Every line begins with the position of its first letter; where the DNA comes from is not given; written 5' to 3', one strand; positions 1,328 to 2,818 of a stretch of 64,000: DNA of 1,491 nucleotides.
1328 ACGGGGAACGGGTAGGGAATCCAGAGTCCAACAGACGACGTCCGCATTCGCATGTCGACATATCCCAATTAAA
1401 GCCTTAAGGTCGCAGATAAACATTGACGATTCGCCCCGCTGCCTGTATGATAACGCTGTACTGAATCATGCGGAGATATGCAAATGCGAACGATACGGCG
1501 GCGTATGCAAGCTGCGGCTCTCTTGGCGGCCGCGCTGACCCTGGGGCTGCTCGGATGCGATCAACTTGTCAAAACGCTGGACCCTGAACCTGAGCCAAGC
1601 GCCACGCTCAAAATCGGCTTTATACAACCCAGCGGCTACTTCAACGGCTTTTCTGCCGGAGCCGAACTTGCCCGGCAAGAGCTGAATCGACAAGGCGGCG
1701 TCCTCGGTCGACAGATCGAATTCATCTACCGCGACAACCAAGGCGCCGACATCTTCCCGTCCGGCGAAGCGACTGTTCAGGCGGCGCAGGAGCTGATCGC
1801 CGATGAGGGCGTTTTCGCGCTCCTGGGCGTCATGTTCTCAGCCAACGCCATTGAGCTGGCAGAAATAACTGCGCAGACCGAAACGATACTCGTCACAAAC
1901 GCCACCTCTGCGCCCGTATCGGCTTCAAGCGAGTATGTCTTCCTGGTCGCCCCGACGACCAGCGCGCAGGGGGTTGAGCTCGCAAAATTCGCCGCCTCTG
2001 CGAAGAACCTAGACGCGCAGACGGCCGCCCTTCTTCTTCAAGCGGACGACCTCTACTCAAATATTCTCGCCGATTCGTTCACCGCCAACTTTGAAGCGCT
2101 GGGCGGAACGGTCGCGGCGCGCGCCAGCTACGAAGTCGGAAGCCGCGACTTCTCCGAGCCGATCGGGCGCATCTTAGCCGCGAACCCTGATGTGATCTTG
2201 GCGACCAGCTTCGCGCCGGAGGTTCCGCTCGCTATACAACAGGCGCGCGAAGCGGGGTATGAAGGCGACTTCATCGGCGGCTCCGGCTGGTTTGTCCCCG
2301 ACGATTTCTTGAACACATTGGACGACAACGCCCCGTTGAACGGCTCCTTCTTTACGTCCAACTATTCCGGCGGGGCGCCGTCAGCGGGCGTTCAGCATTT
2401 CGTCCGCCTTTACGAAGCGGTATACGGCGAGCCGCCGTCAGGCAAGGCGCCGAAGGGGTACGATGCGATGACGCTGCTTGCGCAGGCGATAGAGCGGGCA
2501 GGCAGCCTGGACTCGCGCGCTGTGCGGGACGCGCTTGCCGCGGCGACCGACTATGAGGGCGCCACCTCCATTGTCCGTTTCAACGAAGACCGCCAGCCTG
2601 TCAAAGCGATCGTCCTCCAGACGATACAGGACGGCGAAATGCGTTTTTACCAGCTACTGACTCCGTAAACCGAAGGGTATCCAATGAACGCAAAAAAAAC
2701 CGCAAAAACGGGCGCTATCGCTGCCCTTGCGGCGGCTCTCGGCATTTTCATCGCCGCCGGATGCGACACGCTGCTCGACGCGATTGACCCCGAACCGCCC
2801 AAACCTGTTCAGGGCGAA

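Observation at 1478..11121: Tandem array of seven LivK-family substrate-binding lipoproteins with no transporter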

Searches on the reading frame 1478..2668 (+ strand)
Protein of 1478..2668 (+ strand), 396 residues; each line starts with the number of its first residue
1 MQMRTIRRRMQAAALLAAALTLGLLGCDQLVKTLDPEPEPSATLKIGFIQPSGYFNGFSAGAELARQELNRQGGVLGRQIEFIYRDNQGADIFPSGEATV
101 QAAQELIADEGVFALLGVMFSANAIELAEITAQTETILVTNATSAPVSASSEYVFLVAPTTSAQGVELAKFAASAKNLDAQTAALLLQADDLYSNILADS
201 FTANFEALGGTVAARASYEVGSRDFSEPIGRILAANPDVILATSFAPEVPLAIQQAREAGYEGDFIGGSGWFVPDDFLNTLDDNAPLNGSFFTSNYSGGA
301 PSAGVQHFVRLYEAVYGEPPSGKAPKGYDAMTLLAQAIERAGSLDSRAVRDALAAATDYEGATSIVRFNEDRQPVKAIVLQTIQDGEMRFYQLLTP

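Call 3: search_protein_families(library=pfam, proteins=[window:1478-2668:+], max_evalue=0.01)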
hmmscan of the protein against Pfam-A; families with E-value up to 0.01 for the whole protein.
window:1478-2668:+ (396 aa): 3 families
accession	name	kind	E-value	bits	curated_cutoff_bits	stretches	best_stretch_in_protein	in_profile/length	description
PF13458.12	Peripla_BP_6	-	2.3e-59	202.2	31.7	1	54-386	17-342/343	Periplasmic binding protein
PF13433.12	Peripla_BP_5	-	6.9e-19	68.6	27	1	61-356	23-309/363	Periplasmic binding protein domain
PF01094.35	ANF_receptor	-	3.7e-17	62.8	25.4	1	62-374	6-340/353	Receptor family ligand binding region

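Call 4: search_protein_families(library=ncbifam, proteins=[window:1478-2668:+], max_evalue=0.01)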
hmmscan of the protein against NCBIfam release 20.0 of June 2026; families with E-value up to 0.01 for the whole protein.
window:1478-2668:+ (396 aa): 3 families
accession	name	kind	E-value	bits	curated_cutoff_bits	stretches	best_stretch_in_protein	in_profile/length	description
NF011933.0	PRK15404.1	subfamily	1.2e-17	64.1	477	1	58-368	46-344/370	high-affinity branched-chain amino acid ABC transporter substrate-binding protein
TIGR03407.1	urea_ABC_UrtA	exception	6.3e-17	61.5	492.75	1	62-376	24-331/361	urea ABC transporter substrate-binding protein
TIGR03669.1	urea_ABC_arch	equivalog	3e-13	49.5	494.8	1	61-372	23-324/375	urea ABC transporter substrate-binding protein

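Call 12: find_encoding_contigs(protein=window:1478-2665:+, flank=10000, max_places=6)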
Protein window:1478-2665:+ (396 aa): no gene with exactly this product is on record in the collection.

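Call 14: find_homologous_proteins(query=window:1478-2665:+, max_evalue=1e-10)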
Query window:1478-2665:+ (396 aa): 81 proteins with E <= 1e-10 among 8000 candidates.
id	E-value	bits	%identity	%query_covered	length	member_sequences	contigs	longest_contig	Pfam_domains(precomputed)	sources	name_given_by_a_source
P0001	6.7e-248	840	99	99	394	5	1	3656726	PF01094.35,PF13433.13,PF13458.13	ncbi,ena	-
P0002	8.3e-225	764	93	95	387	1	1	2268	PF01094.35,PF13433.13,PF13458.13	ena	-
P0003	1.4e-212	724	86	99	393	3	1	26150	PF01094.35,PF13433.13,PF13458.13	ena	-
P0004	1.3e-207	707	85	99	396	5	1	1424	PF01094.35,PF13433.13,PF13458.13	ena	-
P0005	6.0e-206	702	85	94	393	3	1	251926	PF01094.35,PF13433.13,PF13458.13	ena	-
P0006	2.6e-149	515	65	94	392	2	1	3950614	PF01094.35,PF13433.13,PF13458.13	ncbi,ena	-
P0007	2.9e-149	515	64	95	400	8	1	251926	PF01094.35,PF13433.13,PF13458.13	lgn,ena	-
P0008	1.7e-140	486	62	94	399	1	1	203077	PF01094.35,PF13433.13,PF13458.13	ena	-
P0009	2.9e-126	440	84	63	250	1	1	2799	PF01094.35,PF13433.13,PF13458.13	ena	-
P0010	9.2e-94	333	43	100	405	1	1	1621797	PF01094.35,PF13433.13,PF13458.13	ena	-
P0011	9.8e-94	333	44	100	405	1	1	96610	PF01094.35,PF13433.13,PF13458.13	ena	-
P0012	1.2e-92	329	42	100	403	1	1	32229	PF01094.35,PF13433.13,PF13458.13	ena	-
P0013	4.2e-92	327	45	93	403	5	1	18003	PF01094.35,PF13433.13,PF13458.13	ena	-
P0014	9.2e-91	323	44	100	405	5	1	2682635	PF01094.35,PF13433.13,PF13458.13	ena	-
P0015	1.9e-90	322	43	100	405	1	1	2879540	PF01094.35,PF13433.13,PF13458.13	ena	-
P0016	3.4e-90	321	44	97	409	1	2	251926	PF01094.35,PF13433.13,PF13458.13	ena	-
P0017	3.4e-90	321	43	100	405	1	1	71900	PF01094.35,PF13433.13,PF13458.13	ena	-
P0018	6.4e-90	320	43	100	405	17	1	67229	PF01094.35,PF13433.13,PF13458.13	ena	-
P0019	1.7e-89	319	42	100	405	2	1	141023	PF01094.35,PF13433.13,PF13458.13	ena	-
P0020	1.9e-89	319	46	98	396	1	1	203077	PF01094.35,PF13433.13,PF13458.13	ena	-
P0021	8.5e-89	316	44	98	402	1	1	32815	PF01094.35,PF13433.13,PF13458.13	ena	-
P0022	1.0e-88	316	42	96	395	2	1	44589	PF01094.35,PF13433.13,PF13458.13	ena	-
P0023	3.8e-88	314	41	100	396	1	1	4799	PF01094.35,PF13433.13,PF13458.13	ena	-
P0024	4.0e-88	314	45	99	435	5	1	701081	PF01094.35,PF13433.13,PF13458.13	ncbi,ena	-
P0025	1.7e-87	312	41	100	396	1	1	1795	PF01094.35,PF13433.13,PF13458.13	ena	-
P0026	3.3e-87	311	42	99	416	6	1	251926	PF01094.35,PF13433.13,PF13458.13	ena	-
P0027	7.8e-87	310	42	98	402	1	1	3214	PF01094.35,PF13433.13,PF13458.13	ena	-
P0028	1.7e-86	309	45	89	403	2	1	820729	PF01094.35,PF13433.13,PF13458.13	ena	-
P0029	2.2e-86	308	41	100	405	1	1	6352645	PF01094.35,PF13433.13,PF13458.13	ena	-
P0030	3.0e-86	308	40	100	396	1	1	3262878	PF01094.35,PF13433.13,PF13458.13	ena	-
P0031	1.4e-85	306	41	100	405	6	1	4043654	PF01094.35,PF13433.13,PF13458.13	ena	-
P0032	8.9e-85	303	43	98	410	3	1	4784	PF01094.35,PF13433.13,PF13458.13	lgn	-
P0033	2.3e-83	298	42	98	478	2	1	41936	PF01094.35,PF13433.13,PF13458.13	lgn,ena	-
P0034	3.1e-82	295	42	99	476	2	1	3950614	PF01094.35,PF13433.13,PF13458.13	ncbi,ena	-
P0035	2.6e-81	292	42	98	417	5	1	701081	PF01094.35,PF13433.13,PF13458.13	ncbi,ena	-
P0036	4.6e-80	288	44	86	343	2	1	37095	PF01094.35,PF13433.13,PF13458.13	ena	-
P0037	3.3e-76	275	45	86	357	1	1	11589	PF01094.35,PF13433.13,PF13458.13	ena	-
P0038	1.3e-73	266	42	91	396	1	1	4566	PF01094.35,PF13433.13,PF13458.13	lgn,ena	-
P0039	1.4e-73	266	42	91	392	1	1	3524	PF01094.35,PF13433.13,PF13458.13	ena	-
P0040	2.4e-73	266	42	91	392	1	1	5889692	PF01094.35,PF13433.13,PF13458.13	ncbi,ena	-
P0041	1.3e-71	260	40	99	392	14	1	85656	PF01094.35,PF13433.13,PF13458.13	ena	-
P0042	5.9e-71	258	40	93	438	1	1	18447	PF01094.35,PF13433.13,PF13458.13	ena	-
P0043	2.6e-68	249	39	97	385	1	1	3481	PF01094.35,PF13433.13,PF13458.13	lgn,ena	-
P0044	2.6e-64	236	38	97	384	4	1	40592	PF01094.35,PF13433.13,PF13458.13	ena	-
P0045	4.3e-64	235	37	95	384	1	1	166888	PF01094.35,PF13433.13,PF13458.13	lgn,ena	-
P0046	1.0e-62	231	37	96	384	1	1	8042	PF01094.35,PF13433.13,PF13458.13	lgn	-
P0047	1.9e-62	230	40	89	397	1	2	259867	PF01094.35,PF13433.13,PF13458.13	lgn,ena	-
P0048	6.6e-59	218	39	92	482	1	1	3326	PF01094.35,PF13433.13,PF13458.13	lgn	-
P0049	1.6e-55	207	38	79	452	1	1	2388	PF01094.35,PF13433.13,PF13458.13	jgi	-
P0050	9.6e-55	204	37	91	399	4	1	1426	PF01094.35,PF13433.13,PF13458.13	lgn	-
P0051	2.3e-52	197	35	96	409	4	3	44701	PF01094.35,PF13433.13,PF13458.13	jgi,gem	-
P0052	2.2e-51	193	32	97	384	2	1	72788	PF01094.35,PF13433.13,PF13458.13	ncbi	ncbi:MAG: ABC transporter substrate-binding protein [Bacillota bacterium]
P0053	1.2e-47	181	35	96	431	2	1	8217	PF01094.35,PF13433.13,PF13458.13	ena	-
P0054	2.2e-45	174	35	83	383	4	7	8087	PF01094.35,PF13433.13,PF13458.13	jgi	jgi:branched-chain amino acid transport system substrate-binding protein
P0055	9.9e-39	152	33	90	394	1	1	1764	PF01094.35,PF13433.13,PF13458.13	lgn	-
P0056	1.1e-35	142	32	96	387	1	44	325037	PF01094.35,PF13433.13,PF13458.13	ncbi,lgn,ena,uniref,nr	ncbi:MAG: ABC transporter substrate-binding protein [Ruoffia tabacinasalis]|uniref:ABC transporter s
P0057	1.1e-35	142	32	96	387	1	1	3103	PF01094.35,PF13433.13,PF13458.13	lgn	-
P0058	1.7e-35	141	32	96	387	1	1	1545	PF01094.35,PF13433.13,PF13458.13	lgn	-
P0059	4.1e-35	140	31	96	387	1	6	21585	PF01094.35,PF13433.13,PF13458.13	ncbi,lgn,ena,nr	ncbi:MAG TPA: ABC transporter substrate-binding protein [Facklamia tabacinasalis]|nr:ABC transporter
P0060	7.1e-33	132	31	96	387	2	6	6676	PF01094.35,PF13433.13,PF13458.13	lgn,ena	-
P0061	2.2e-31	128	31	89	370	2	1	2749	PF01094.35,PF13433.13,PF13458.13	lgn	-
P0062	8.8e-30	122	29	85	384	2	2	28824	PF01094.35,PF13433.13,PF13458.13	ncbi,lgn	-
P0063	2.2e-29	121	32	74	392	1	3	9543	PF13433.13,PF13458.13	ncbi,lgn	-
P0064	8.7e-27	112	33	84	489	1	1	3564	PF01094.35,PF13433.13,PF13458.13,PF04348.20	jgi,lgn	jgi:ABC-type branched-subunit amino acid transport system substrate-binding protein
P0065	3.0e-23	101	28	83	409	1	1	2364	PF01094.35,PF13433.13,PF13458.13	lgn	-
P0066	4.2e-18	84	27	78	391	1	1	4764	PF01094.35,PF13433.13,PF13458.13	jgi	jgi:branched-chain amino acid transport system substrate-binding protein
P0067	4.0e-17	81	28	78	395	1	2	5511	PF01094.35,PF13433.13,PF13458.13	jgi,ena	-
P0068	1.5e-16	79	29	85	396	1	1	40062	PF01094.35,PF13433.13,PF13458.13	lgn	-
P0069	6.8e-15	73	26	75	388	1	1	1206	PF01094.35,PF13433.13,PF13458.13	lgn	-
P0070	3.7e-14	71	28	84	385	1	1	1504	PF01094.35,PF13433.13,PF13458.13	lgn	-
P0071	1.6e-13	69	29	74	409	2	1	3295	PF01094.35,PF13433.13,PF13458.13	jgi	jgi:branched-chain amino acid transport system substrate-binding protein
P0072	3.4e-12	64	26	78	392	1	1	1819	PF01094.35,PF13433.13,PF13458.13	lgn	-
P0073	3.4e-12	64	26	78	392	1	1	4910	PF01094.35,PF13433.13,PF13458.13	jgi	-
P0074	4.0e-12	64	26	78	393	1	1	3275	PF01094.35,PF13433.13,PF13458.13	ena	-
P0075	7.5e-12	63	27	76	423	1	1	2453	PF13433.13,PF13458.13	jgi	jgi:branched-chain amino acid transport system substrate-binding protein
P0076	7.5e-12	63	27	76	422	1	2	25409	PF13433.13,PF13458.13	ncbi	-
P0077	7.5e-12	63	26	74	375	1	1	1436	PF01094.35,PF13433.13,PF13458.13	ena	-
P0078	1.2e-11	63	26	78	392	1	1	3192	PF01094.35,PF13433.13,PF13458.13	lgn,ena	-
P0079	1.3e-11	62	26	76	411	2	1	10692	PF13433.13,PF13458.13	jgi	-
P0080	1.5e-11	62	25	78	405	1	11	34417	PF01094.35,PF13433.13,PF13458.13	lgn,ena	-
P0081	2.3e-11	62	26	75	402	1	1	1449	PF13433.13,PF13458.13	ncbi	-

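Call 15: find_encoding_contigs(protein=P0001, flank=10000, max_places=4)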
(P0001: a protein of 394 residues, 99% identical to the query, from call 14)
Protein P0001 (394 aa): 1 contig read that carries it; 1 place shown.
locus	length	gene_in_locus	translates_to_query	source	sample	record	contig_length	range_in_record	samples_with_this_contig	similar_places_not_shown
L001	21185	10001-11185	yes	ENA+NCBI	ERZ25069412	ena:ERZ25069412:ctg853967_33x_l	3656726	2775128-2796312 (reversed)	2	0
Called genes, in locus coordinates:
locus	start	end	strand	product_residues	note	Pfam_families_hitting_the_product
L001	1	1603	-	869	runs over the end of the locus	PF00521:DNA_topoisoIV, PF03989:DNA_gyraseA_C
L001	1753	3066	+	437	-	PF01261:AP_endonuc_2 (weak), PF27526:XylA2_C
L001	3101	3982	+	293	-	PF18030:Rimk_N, PF02655:ATP-grasp_3, PF08443:RimK, PF02955:GSH-S_ATP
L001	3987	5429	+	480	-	PF00884:Sulfatase, PF01663:Phosphodiest, PF16347:SGSH_C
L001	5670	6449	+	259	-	PF04264:YceI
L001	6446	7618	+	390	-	PF11376:DUF3179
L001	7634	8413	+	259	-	PF05721:PhyH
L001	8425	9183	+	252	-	-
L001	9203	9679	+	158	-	-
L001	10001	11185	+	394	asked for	PF13458:Peripla_BP_6, PF01094:ANF_receptor, PF13433:Peripla_BP_5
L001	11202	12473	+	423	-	PF13433:Peripla_BP_5 (weak), PF13458:Peripla_BP_6, PF01094:ANF_receptor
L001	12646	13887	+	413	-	PF13433:Peripla_BP_5 (faint), PF13458:Peripla_BP_6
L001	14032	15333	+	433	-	PF13458:Peripla_BP_6, PF13433:Peripla_BP_5, PF01094:ANF_receptor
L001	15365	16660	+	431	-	PF13433:Peripla_BP_5, PF13458:Peripla_BP_6, PF01094:ANF_receptor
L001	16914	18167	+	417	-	PF13458:Peripla_BP_6, PF01094:ANF_receptor, PF13433:Peripla_BP_5 (faint)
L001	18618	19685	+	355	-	PF01094:ANF_receptor, PF13433:Peripla_BP_5 (faint), PF13458:Peripla_BP_6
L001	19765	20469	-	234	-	PF04029:2-ph_phosp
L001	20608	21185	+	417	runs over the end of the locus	PF01408:GFO_IDH_MocA, PF22725:GFO_IDH_MocA_C3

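Call 16: list_cluster_members(proteins=[P0001, P0006, P0024, P0040])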
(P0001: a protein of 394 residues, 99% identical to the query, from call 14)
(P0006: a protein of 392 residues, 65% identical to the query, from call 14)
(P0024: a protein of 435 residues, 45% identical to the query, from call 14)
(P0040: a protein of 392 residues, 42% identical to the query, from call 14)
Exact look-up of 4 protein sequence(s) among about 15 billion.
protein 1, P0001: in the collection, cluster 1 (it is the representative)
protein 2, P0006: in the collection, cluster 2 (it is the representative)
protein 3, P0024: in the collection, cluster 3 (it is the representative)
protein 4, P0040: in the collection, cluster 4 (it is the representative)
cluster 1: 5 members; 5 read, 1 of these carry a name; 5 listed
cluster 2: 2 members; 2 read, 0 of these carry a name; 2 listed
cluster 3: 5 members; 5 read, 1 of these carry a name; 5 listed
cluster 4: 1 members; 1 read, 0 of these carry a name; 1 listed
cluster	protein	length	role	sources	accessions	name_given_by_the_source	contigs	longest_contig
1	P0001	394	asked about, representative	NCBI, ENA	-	-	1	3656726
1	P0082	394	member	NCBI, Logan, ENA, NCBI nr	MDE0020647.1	MAG: ABC transporter substrate-binding protein [Candidatus Poribacteria bacterium] | ABC transporter substrate-binding protein [Candidatus Poribacteria bacterium]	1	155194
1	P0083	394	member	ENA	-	-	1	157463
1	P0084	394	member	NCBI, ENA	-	-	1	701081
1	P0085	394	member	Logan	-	-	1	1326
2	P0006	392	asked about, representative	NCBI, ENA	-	-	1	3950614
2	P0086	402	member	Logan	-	-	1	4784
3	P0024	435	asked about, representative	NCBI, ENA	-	-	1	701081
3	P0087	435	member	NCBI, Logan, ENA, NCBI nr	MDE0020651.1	MAG: ABC transporter substrate-binding protein [Candidatus Poribacteria bacterium] | ABC transporter substrate-binding protein [Candidatus Poribacteria bacterium]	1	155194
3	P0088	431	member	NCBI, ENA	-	-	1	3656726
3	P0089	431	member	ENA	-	-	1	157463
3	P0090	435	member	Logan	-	-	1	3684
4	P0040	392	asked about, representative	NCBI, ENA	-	-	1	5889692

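Call 18: search_solved_structures(query=A1, max_evalue=0.00001, show_alignments=1)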
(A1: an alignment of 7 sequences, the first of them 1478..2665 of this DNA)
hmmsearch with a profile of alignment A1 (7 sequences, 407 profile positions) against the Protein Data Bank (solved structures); distinct sequences matched with E-value up to 0.00001: 41.
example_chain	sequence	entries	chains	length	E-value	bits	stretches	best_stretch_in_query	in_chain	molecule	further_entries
3td9_A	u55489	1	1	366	3.8e-54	187.5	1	38-398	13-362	Branched chain amino acid ABC transporter, periplasmic amino acid-binding protein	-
4gnr_A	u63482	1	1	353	1.1e-44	156.4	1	40-392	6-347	ABC transporter substrate-binding protein-branched chain amino acid transport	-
4nqr_A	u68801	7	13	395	9e-32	113.8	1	38-337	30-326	Amino acid/amide ABC transporter substrate-binding protein, HAAT family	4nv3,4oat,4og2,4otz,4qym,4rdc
4obb_A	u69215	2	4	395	1.1e-31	113.5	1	38-337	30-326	Amino acid/amide ABC transporter substrate-binding protein, HAAT family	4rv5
4mlc_A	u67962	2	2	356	6.2e-31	111.1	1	37-389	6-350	Extracellular ligand-binding receptor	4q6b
3hut_A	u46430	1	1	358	3e-25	92.3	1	55-389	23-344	putative branched-chain amino acid ABC transporter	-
4ey3_A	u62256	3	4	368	2.2e-22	82.9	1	39-395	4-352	Twin-arginine translocation pathway signal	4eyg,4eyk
4n0q_A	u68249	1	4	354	1.3e-21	80.4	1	40-370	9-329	Leu/Ile/Val-binding protein homolog 3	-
4evs_A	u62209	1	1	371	1.7e-21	80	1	39-348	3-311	PUTATIVE ABC TRANSPORTER SUBUNIT, SUBSTRATE-BINDING COMPONENT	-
3lop_A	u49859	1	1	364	9.2e-20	74.3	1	56-362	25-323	Substrate binding periplasmic protein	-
4f06_A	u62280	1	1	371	1.7e-19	73.4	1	39-246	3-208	Extracellular ligand-binding receptor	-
2lbp_A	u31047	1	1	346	1e-17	67.6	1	58-342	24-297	LEUCINE-BINDING PROTEIN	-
4zpj_A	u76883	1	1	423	1e-17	67.5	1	35-386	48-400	Extracellular ligand-binding receptor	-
8tg1_A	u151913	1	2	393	1.5e-17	67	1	32-349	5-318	Extracellular ligand-binding receptor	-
3i45_A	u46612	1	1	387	3.2e-17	65.9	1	40-347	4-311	Twin-arginine translocation pathway signal protein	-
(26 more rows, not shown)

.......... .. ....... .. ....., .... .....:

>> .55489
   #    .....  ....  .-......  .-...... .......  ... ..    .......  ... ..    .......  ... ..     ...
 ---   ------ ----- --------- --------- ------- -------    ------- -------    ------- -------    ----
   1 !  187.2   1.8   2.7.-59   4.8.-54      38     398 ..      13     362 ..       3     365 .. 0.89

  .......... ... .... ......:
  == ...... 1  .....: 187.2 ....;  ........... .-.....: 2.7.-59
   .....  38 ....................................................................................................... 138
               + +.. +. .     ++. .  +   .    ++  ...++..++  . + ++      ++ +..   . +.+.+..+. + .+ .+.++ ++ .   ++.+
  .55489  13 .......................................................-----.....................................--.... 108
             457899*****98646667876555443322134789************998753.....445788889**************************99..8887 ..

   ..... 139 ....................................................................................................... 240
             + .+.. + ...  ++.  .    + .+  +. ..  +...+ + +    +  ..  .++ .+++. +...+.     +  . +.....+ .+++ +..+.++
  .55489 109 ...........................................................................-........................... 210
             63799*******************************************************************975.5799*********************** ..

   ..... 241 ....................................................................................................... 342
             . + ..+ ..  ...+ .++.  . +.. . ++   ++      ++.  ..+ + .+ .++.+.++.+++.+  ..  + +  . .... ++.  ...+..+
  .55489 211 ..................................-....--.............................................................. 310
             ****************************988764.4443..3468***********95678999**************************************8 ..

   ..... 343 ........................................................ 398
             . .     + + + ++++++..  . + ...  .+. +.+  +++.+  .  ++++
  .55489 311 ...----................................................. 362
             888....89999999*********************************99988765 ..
